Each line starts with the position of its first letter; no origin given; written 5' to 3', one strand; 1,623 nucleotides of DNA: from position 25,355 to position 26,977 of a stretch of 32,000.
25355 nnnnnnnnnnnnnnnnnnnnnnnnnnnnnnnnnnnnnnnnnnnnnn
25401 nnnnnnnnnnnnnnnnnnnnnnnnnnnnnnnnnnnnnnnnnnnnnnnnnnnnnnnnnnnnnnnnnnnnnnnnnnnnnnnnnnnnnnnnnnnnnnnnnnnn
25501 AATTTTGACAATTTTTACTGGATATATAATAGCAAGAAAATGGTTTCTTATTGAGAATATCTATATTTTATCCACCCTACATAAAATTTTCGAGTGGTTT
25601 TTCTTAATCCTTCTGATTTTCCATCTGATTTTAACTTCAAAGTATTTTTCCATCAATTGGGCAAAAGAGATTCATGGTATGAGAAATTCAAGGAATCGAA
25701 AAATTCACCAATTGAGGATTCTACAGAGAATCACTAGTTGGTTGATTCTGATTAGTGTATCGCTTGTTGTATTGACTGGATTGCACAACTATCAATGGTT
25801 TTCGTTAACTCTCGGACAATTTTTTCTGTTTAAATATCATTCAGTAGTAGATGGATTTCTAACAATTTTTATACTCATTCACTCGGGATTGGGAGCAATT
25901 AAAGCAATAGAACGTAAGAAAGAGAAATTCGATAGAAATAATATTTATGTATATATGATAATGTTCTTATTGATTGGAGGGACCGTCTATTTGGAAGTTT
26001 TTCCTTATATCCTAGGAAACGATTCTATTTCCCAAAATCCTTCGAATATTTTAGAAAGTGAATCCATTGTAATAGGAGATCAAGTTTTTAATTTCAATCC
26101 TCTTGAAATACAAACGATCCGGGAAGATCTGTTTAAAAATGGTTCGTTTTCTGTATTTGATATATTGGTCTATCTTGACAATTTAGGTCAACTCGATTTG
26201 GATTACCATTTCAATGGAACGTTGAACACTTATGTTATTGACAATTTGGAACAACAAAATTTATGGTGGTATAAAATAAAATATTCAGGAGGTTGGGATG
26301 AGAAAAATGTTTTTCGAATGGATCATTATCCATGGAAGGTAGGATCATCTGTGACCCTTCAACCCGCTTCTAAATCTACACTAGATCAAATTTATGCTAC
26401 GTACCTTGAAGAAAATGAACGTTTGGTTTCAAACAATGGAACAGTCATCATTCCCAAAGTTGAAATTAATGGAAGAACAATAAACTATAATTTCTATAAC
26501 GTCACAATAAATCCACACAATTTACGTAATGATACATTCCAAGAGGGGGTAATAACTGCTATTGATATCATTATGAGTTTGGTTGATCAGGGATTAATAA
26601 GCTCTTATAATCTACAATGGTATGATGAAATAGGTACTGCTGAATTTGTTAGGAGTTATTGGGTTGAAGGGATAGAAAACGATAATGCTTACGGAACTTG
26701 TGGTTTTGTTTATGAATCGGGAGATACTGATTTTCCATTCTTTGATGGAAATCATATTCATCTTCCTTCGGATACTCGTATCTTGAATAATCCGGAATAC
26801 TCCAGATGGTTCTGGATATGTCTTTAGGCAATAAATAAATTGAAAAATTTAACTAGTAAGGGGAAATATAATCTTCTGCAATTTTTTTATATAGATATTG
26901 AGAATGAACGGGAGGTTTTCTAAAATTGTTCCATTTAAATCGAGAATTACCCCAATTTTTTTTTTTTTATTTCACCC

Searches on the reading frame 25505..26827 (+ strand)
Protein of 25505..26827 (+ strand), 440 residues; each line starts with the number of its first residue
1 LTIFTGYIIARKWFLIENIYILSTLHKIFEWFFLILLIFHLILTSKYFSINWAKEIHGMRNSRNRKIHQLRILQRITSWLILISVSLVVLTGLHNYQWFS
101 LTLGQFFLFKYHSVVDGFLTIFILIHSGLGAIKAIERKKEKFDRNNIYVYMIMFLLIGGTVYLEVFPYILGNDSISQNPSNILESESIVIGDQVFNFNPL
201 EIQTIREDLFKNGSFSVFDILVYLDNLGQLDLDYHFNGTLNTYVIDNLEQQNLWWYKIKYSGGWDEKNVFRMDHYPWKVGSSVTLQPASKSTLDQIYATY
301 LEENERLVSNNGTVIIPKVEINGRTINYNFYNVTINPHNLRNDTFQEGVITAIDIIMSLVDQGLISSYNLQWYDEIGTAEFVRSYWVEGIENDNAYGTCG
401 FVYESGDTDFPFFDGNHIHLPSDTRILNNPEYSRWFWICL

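Call 8: search_protein_families(library=pfam, proteins=[window:25505-26827:+], max_evalue=0.01)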
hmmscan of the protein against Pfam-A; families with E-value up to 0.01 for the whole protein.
window:25505-26827:+ (440 aa): 1 family
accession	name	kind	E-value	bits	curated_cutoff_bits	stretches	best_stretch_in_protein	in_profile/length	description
PF01292.26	Ni_hydr_CYTB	-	0.00021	21.6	30.1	1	3-139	21-171/179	Prokaryotic cytochrome b561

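Call 40: find_homologous_proteins(query=window:25505-26827:+, max_evalue=0.00001)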
Query window:25505-26827:+ (440 aa): 372 proteins with E <= 0.00001 among 4356 candidates; the best 120 are listed.
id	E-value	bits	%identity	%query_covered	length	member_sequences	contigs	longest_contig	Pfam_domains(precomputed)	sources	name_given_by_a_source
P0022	7.5e-258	874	100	87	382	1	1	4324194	-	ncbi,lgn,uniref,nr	ncbi:hypothetical protein DSAG12_01523 [Promethearchaeum syntrophicum]|uniref:DUF4405 domain-contain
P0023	4.0e-151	522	54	100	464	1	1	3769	-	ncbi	-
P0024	9.7e-141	488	51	100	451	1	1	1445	PF01292.27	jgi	jgi:hypothetical protein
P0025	7.4e-138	478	49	100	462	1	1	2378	-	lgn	-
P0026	4.5e-129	449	46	100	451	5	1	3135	-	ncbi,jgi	ncbi:MAG: hypothetical protein ACXADD_18935 [Candidatus Thorarchaeota archaeon]|jgi:hypothetical pro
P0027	1.1e-127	445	48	100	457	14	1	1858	PF01292.27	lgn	-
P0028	5.0e-127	442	46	100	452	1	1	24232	-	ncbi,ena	-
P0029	1.8e-125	437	46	100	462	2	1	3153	PF01292.27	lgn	-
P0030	2.1e-125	437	44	100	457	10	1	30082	-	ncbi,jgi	ncbi:MAG: hypothetical protein ACXAEE_00220 [Candidatus Thorarchaeota archaeon]|jgi:succinate dehydr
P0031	7.1e-125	435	46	100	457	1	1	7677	PF01292.27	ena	-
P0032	1.1e-124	435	45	100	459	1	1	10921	-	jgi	-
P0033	2.7e-123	430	43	100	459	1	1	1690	-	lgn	-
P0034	1.5e-122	428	46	100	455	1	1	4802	-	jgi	jgi:hypothetical protein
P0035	7.7e-121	422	45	100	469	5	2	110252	-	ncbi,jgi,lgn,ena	ncbi:MAG: hypothetical protein RTU09_05380 [Candidatus Thorarchaeota archaeon]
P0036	4.1e-120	420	45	100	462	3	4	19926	-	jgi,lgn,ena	jgi:succinate dehydrogenase/fumarate reductase cytochrome b subunit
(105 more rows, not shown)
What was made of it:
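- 25505..26827 (+): Second case: inserted 440-aa membrane protein gene (DUF4405 / cytochrome-b-like), DSAG12_01523. Calls 8 and 40.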

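Call 41: find_encoding_contigs(protein=P0022, flank=8000, max_places=3)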
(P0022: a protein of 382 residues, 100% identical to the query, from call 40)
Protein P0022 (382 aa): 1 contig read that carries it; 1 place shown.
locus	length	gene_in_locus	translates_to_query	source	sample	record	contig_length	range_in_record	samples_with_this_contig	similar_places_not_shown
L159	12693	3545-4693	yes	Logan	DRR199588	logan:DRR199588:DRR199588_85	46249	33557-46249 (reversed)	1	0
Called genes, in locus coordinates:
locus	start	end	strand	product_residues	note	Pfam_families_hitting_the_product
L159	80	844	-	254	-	-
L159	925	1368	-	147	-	PF01797:Y1_Tnp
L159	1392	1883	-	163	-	PF01797:Y1_Tnp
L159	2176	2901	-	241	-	PF00702:Hydrolase, PF13419:HAD_2, PF13242:Hydrolase_like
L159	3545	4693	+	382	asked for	-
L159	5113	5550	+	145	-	PF08207:EFP_N, PF21485:IF5A-like_N, PF01287:eIF-5a (weak)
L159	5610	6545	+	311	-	PF01513:NAD_kinase, PF20143:NAD_kinase_C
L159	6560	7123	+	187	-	PF17146:PIN_6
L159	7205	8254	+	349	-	PF00752:XPG_N, PF00867:XPG_I, PF01367:5_3_exonuc (weak)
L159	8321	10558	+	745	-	PF02359:CDC48_N, PF02933:CDC48_2, PF00004:AAA, PF05496:RuvB_N (weak), PF07724:AAA_2, PF17862:AAA_lid_3, PF00004:AAA, PF17862:AAA_lid_3, +20 more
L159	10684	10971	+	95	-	-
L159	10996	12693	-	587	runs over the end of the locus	PF01935:DUF87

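Call 56: search_protein_families(library=phrogs, proteins=[window:25505-26827:+], max_evalue=0.001)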
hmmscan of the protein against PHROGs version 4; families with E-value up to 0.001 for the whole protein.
window:25505-26827:+ (440 aa): 0 families
